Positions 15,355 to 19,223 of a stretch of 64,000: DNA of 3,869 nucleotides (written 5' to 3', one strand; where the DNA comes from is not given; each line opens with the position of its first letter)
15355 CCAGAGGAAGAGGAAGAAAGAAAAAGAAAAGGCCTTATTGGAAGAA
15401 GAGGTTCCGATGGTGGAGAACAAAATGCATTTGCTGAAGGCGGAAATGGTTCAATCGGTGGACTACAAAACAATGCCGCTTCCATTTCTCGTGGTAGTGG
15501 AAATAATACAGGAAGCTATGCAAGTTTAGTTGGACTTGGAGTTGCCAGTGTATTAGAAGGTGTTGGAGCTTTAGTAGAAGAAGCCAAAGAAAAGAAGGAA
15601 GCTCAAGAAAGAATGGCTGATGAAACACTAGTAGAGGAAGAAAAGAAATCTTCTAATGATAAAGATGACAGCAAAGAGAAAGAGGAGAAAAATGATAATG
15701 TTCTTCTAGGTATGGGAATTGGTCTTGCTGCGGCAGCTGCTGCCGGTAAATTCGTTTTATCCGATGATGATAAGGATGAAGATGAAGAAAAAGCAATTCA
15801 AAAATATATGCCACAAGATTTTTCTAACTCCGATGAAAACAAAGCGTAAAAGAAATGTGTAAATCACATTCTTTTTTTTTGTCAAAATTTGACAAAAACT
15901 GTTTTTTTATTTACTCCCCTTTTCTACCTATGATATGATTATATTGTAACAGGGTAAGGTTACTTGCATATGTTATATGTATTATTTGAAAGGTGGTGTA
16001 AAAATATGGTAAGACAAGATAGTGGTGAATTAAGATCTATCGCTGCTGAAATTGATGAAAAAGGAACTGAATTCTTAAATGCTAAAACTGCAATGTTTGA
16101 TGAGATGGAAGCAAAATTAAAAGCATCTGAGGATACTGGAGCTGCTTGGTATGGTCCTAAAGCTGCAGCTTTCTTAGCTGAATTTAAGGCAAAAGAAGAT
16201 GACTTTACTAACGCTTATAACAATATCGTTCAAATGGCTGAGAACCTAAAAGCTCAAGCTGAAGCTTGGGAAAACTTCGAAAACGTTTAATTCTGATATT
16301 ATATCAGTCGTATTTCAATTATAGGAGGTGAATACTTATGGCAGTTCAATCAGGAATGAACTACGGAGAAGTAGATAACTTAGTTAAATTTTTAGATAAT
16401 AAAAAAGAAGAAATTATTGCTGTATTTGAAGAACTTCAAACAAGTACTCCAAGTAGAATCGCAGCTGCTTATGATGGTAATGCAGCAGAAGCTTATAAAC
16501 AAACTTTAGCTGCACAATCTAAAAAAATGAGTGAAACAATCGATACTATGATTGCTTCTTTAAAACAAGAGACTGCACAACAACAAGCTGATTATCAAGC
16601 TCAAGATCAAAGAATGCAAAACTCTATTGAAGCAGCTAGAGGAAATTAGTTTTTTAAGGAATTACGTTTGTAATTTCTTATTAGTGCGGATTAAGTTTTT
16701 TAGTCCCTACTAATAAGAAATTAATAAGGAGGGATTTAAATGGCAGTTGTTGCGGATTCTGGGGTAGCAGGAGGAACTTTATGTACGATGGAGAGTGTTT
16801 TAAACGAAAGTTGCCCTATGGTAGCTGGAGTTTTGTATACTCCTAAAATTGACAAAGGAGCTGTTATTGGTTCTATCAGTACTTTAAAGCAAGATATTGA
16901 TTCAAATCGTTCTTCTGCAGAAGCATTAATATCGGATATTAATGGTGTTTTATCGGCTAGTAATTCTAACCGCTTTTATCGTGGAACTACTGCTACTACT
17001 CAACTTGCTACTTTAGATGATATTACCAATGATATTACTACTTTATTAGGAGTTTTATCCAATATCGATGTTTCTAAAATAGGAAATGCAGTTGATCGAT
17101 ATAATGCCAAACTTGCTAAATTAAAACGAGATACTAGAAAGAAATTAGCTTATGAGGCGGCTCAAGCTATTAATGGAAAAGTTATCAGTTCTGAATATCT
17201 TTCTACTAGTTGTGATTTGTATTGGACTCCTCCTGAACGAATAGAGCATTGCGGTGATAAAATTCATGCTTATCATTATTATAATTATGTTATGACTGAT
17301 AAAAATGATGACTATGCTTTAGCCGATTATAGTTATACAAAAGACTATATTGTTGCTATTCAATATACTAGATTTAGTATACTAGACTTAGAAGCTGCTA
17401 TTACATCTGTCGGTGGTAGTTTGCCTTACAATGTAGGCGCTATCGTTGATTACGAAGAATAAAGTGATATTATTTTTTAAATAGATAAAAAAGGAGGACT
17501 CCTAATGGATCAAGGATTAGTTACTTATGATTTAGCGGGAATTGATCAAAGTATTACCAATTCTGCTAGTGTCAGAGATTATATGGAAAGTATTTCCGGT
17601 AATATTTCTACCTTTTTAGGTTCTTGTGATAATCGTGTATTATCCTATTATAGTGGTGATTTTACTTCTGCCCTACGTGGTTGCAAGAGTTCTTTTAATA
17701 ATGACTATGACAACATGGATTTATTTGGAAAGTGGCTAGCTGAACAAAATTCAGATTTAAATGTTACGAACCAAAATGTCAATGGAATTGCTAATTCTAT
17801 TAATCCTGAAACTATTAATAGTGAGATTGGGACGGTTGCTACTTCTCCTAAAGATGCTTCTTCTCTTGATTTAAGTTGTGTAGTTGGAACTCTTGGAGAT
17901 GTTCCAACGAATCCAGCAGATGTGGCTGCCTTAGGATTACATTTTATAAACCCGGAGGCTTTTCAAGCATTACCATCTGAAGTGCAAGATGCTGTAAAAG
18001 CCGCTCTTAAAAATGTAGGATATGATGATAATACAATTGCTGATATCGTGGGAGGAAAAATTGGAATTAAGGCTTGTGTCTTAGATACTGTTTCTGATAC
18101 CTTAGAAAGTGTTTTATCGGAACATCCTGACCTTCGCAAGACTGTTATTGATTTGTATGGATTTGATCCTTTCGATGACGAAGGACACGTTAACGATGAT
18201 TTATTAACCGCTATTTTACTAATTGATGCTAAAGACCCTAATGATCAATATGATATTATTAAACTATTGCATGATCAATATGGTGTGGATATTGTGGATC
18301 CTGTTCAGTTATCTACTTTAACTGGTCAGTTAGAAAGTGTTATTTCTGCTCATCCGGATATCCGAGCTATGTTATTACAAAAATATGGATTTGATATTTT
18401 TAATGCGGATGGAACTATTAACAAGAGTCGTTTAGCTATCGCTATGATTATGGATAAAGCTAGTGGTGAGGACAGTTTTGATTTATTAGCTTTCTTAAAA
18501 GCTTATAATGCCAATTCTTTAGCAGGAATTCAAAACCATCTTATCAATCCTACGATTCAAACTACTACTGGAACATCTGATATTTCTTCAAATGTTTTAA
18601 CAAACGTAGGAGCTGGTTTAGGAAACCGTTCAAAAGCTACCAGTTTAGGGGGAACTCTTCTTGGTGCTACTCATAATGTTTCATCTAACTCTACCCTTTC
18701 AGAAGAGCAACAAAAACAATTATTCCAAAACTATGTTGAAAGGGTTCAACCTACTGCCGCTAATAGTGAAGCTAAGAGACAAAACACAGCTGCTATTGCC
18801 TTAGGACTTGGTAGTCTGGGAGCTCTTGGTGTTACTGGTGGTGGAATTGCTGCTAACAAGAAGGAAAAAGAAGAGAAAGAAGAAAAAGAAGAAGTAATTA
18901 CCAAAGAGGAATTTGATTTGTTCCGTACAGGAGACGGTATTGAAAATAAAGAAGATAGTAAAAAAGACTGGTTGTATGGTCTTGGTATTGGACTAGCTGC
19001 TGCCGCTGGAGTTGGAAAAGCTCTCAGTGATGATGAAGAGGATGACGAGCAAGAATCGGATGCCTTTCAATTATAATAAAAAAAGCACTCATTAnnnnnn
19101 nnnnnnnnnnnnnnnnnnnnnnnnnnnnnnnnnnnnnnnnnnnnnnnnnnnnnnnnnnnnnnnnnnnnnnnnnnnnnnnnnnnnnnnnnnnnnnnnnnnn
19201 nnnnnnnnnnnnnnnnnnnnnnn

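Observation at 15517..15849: Recurrent C-terminal architecture: Gly/Ala-zipper helix or helices plus polyacidic tail in four proteins of two separate loci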

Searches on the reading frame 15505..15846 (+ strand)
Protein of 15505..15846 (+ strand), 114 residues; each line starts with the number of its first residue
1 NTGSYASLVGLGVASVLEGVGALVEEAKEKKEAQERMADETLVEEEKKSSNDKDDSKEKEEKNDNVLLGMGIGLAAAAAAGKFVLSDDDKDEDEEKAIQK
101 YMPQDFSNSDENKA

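Call 46: search_protein_families(library=pfam, proteins=[window:15505-15846:+], max_evalue=10)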
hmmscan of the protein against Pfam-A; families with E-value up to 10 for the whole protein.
seq(114 aa): 11 families
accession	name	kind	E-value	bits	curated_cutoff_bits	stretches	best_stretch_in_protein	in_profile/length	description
PF13373.11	Dsc3_C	-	0.04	14.6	25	1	30-88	60-120/145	DSC E3 ubiquitin ligase complex subunit 3, C-terminal domain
PF17846.6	XRN_M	-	0.047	13.1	23.8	1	25-102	126-202/443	Xrn1 helical domain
PF12900.13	Pyridox_ox_2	-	0.058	13.8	27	1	16-60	82-122/140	Pyridoxamine 5'-phosphate oxidase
PF05147.19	LANC_like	-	0.11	11.5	23.2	1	29-109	121-200/350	Lanthionine synthetase C-like protein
PF19762.4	DUF6249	-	0.14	12.5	33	1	26-80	21-75/104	Domain of unknown function (DUF6249)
PF15917.11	Piezo_TM25-28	-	0.19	11.2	27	1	27-99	223-296/328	Piezo TM25-28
PF06025.17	DUF913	-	0.24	10.8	24.7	1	13-100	253-318/382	Domain of Unknown Function (DUF913)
PF13239.11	2TM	-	0.3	11.6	24.8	0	4-40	40-76/79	2TM domain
PF04931.18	DNA_pol_phi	-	1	7.8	27.6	1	27-95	647-712/765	DNA polymerase phi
PF20225.4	DUF6584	-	1.3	9.5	27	1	77-102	53-78/171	Family of unknown function (DUF6584)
PF14812.11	PBP1_TM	-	3.2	8.5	27.8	1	27-61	20-54/85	Transmembrane domain of transglycosylase PBP1 at N-terminal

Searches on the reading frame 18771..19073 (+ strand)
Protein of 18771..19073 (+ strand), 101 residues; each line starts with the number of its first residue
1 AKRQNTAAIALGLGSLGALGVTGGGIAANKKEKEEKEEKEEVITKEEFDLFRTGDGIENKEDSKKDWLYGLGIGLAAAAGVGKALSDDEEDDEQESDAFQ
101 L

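Call 46: search_protein_families(library=pfam, proteins=[window:18771-19073:+], max_evalue=10)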
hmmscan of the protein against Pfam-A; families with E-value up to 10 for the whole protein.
seq(101 aa): 2 families
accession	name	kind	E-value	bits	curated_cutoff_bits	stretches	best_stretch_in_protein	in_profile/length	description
PF20506.3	DUF6732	-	0.00017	21.8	27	2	67-97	32-62/72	Family of unknown function (DUF6732)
PF00428.24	Ribosomal_60s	-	0.096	13.7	28.1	1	27-51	64-88/88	60s Acidic ribosomal protein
